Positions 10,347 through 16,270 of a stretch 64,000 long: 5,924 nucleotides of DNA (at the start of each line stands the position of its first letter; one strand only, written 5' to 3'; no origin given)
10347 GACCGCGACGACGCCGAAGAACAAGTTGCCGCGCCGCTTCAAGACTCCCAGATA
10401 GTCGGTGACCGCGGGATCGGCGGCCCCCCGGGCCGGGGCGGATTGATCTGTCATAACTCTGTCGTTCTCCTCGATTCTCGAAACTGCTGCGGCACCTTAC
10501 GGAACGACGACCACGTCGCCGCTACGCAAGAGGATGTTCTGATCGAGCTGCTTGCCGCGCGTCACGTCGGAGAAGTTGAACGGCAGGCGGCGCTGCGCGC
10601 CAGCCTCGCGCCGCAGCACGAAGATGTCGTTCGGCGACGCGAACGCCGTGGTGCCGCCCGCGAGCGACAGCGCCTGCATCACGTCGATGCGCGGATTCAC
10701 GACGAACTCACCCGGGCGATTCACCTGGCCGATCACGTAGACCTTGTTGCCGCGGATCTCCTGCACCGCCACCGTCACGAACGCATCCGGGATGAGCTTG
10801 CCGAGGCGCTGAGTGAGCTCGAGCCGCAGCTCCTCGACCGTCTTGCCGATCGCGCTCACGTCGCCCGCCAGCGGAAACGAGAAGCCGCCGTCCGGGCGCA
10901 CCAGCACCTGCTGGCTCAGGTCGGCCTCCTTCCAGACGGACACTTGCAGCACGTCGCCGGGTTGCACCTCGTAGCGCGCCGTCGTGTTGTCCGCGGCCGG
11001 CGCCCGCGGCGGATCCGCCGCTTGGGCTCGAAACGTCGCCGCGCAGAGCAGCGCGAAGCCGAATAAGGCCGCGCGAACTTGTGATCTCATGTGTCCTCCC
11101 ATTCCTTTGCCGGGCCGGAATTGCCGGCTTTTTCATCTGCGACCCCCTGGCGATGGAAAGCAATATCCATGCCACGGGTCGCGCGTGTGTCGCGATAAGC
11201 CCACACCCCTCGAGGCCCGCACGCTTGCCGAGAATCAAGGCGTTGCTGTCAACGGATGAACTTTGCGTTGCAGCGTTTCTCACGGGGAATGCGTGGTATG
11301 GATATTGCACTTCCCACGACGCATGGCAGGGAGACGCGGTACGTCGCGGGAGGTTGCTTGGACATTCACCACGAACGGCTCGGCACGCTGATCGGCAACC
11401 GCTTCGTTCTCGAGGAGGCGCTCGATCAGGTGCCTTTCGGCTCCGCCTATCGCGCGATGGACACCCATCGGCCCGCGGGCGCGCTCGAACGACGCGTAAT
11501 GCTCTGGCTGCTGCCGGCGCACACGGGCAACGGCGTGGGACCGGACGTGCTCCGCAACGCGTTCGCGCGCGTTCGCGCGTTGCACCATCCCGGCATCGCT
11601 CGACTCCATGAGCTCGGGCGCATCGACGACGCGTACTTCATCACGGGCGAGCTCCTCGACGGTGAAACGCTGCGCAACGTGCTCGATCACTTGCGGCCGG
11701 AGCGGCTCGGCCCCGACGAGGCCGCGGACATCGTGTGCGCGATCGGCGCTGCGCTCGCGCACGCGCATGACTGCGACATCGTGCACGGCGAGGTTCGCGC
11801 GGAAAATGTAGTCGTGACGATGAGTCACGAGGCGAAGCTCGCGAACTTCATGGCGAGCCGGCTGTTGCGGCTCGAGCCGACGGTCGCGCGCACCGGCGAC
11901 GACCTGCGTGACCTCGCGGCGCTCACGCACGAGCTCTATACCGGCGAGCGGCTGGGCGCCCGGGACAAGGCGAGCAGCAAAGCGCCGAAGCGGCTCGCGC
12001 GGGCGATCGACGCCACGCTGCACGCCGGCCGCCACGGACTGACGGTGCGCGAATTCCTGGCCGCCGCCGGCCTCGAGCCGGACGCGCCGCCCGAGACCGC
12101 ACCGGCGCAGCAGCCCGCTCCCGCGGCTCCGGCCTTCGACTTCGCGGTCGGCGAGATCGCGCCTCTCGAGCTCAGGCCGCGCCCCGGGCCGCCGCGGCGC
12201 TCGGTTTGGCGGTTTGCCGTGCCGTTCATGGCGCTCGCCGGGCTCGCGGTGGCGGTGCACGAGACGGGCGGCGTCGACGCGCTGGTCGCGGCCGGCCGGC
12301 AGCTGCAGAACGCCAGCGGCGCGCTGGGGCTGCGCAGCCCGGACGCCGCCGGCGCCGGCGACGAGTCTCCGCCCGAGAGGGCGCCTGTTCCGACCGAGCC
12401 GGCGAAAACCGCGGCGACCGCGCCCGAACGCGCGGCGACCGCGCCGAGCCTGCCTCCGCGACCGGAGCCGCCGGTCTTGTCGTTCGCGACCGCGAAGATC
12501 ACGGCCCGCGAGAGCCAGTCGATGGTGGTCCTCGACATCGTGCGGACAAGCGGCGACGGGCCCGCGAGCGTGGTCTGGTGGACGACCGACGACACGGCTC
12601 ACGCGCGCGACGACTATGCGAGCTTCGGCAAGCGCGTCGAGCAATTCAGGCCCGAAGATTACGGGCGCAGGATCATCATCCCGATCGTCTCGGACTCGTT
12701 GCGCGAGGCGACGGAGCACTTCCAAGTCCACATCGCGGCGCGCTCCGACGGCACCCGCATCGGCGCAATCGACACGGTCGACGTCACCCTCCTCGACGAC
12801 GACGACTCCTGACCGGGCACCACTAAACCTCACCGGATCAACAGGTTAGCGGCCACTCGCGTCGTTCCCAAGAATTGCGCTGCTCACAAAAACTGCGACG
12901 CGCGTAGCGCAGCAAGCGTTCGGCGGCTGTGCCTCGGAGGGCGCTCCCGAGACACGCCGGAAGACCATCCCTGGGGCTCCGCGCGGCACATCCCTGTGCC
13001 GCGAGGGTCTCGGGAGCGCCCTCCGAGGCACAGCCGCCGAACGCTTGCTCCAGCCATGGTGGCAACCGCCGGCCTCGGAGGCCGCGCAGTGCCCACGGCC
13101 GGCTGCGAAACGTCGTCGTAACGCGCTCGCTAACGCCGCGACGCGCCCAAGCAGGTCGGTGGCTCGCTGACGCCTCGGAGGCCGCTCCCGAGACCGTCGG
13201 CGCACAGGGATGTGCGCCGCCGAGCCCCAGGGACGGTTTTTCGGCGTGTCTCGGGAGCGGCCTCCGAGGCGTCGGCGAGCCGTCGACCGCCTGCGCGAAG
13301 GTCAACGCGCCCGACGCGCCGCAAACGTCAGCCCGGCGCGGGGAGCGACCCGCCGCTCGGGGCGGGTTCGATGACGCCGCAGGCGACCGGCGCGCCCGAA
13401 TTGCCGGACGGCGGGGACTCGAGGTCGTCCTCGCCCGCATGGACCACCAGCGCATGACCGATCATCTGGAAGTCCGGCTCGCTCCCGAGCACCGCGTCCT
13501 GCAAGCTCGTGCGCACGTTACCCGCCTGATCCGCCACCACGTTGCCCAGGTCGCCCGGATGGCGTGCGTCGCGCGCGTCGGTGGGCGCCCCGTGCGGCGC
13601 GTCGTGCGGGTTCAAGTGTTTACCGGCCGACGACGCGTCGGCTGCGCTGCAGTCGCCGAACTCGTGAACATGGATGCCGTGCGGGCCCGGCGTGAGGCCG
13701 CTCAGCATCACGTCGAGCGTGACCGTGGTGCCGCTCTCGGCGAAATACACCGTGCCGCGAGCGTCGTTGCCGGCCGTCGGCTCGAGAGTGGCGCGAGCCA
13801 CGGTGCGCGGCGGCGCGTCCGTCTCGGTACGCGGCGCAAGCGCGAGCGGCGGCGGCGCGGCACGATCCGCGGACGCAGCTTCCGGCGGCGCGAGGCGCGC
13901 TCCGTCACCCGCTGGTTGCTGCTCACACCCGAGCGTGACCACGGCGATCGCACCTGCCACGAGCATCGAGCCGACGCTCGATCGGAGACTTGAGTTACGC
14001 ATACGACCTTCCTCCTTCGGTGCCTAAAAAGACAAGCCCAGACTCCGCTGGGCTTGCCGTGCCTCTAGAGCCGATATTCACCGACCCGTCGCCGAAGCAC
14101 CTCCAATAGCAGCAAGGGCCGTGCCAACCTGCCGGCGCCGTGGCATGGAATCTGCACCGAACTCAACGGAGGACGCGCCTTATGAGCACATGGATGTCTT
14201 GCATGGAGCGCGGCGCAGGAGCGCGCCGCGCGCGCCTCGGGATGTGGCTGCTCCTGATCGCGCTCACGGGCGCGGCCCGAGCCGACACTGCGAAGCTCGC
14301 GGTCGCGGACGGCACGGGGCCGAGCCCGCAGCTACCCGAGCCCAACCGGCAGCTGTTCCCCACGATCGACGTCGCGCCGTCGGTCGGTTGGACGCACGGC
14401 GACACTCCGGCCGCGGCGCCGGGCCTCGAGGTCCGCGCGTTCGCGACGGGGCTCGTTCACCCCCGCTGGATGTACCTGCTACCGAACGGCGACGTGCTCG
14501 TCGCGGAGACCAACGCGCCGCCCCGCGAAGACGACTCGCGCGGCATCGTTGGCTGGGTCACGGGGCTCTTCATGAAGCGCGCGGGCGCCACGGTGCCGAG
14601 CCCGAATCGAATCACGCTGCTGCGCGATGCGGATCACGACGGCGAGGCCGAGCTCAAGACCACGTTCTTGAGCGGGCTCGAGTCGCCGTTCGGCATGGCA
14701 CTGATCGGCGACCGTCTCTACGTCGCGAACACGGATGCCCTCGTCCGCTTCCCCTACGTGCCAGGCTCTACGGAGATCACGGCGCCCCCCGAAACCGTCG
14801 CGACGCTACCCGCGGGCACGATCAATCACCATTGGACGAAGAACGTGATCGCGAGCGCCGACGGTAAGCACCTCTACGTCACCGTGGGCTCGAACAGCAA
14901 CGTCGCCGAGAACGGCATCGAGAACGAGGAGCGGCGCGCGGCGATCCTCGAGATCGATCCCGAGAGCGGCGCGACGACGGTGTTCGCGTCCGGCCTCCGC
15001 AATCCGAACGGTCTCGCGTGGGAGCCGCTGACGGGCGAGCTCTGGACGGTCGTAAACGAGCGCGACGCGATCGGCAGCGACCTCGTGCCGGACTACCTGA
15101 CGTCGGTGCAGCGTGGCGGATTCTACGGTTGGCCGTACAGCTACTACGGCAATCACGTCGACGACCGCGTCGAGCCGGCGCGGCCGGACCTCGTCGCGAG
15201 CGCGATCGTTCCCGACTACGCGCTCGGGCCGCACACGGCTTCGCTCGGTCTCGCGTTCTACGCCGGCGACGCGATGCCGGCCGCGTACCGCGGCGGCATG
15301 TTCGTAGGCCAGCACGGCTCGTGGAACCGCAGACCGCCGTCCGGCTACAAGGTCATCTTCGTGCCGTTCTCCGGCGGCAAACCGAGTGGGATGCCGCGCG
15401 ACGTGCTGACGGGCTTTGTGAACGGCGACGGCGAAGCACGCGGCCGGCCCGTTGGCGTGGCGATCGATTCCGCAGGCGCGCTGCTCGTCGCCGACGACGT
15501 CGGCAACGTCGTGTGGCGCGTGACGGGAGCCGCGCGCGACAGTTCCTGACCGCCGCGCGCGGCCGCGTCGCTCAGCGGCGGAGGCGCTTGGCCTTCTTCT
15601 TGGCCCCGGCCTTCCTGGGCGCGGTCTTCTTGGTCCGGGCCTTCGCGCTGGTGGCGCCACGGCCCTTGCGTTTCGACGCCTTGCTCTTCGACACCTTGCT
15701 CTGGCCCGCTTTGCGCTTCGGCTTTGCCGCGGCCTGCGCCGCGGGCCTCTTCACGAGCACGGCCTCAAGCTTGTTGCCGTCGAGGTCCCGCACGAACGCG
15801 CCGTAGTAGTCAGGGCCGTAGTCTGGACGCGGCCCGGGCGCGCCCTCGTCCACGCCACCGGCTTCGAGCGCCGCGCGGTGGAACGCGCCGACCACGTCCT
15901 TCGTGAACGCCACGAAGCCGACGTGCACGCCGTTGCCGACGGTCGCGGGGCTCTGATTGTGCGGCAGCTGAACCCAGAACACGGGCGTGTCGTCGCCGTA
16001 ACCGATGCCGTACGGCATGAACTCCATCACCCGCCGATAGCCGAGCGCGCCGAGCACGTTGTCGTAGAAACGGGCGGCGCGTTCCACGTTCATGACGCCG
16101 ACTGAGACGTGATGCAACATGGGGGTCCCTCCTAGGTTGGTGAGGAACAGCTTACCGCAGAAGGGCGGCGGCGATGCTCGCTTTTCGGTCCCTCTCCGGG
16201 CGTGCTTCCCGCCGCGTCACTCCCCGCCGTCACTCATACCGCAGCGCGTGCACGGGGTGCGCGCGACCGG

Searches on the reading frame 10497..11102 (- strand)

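Call 43: search_protein_families(library=pfam, proteins=[window:10497-11102:-], max_evalue=0.00001)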
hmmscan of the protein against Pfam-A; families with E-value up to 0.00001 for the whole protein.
window:10497-11102:- (201 aa): 3 families
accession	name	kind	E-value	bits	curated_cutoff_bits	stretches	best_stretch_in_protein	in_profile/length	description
PF02563.21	Poly_export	-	3.8e-22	78.7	28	1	40-113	3-76/77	Polysaccharide biosynthesis/export protein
PF22461.2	SLBB_2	-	2.8e-11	43.8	27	1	120-200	2-79/79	SLBB domain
PF10531.15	SLBB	-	4.3e-08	33.3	27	1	120-168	1-48/55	SLBB domain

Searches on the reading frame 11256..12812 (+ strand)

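Call 43: search_protein_families(library=pfam, proteins=[window:11256-12812:+], max_evalue=0.00001)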
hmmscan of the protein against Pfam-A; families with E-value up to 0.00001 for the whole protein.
window:11256-12812:+ (518 aa): 3 families
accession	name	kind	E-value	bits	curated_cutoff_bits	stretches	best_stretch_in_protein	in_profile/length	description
PF03160.20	Calx-beta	-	8.1e-11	42.4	27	1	405-516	5-119/119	Calx-beta domain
PF00069.31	Pkinase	-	6.3e-09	36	31.7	1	106-207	52-151/263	Protein kinase domain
PF07714.23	PK_Tyr_Ser-Thr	-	1.7e-07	31.3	23.1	1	56-204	7-152/258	Protein tyrosine and serine/threonine kinase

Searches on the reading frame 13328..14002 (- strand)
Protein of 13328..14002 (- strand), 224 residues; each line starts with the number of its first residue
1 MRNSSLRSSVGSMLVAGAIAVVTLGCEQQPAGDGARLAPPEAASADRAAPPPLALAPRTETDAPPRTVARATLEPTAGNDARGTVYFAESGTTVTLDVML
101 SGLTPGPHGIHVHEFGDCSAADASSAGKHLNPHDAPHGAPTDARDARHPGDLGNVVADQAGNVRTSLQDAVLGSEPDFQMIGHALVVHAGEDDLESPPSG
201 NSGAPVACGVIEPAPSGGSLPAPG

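Call 43: search_protein_families(library=pfam, proteins=[window:13328-14002:-], max_evalue=0.00001)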
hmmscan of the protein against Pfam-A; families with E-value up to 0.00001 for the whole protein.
window:13328-14002:- (224 aa): 1 family
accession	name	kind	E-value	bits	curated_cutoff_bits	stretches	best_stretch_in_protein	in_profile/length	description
PF00080.25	Sod_Cu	-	7.2e-41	140.2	28.9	1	82-211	2-133/133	Copper/zinc superoxide dismutase (SODC)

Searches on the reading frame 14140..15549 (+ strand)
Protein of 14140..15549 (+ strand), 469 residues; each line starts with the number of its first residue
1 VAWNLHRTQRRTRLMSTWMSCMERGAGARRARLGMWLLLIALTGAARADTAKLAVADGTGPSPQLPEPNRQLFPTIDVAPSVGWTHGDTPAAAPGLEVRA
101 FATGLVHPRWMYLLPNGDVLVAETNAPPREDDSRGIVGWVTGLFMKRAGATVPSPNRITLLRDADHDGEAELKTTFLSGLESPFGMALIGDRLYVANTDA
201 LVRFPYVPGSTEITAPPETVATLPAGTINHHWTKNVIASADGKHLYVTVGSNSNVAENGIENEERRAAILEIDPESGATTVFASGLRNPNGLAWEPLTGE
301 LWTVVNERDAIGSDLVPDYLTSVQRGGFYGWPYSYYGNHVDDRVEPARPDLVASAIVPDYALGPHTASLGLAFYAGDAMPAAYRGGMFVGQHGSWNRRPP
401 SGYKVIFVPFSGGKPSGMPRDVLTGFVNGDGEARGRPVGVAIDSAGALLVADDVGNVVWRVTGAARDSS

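Call 15: search_protein_families(library=pfam, proteins=[window:14140-15549:+], max_evalue=0.0001)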
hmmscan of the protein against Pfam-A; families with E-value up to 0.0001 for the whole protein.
window:14140-15549:+ (469 aa): 3 families
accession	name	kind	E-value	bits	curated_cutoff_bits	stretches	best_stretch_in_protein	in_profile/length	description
PF07995.17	GSDH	-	1.5e-15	57.7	25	1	211-390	94-276/332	Glucose / Sorbosone dehydrogenase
PF23500.1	DUF7133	-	1.2e-08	35.1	27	1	105-391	26-291/385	Domain of unknown function (DUF7133)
PF01436.27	NHL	-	6.5e-05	23.2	20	0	436-456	3-22/28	NHL repeat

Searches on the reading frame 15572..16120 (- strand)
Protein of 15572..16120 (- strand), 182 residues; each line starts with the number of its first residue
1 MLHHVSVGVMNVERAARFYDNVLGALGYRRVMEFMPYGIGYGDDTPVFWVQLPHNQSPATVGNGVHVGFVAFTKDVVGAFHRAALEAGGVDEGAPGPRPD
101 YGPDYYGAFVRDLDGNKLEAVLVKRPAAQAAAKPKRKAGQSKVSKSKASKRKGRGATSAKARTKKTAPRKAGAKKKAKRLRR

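Call 15: search_protein_families(library=pfam, proteins=[window:15572-16120:-], max_evalue=0.0001)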
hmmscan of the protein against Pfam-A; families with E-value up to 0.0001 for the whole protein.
window:15572-16120:- (182 aa): 1 family
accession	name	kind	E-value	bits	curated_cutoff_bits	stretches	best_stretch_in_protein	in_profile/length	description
PF00903.31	Glyoxalase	-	2.1e-10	41.5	20.6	1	2-119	2-120/121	Glyoxalase/Bleomycin resistance protein/Dioxygenase superfamily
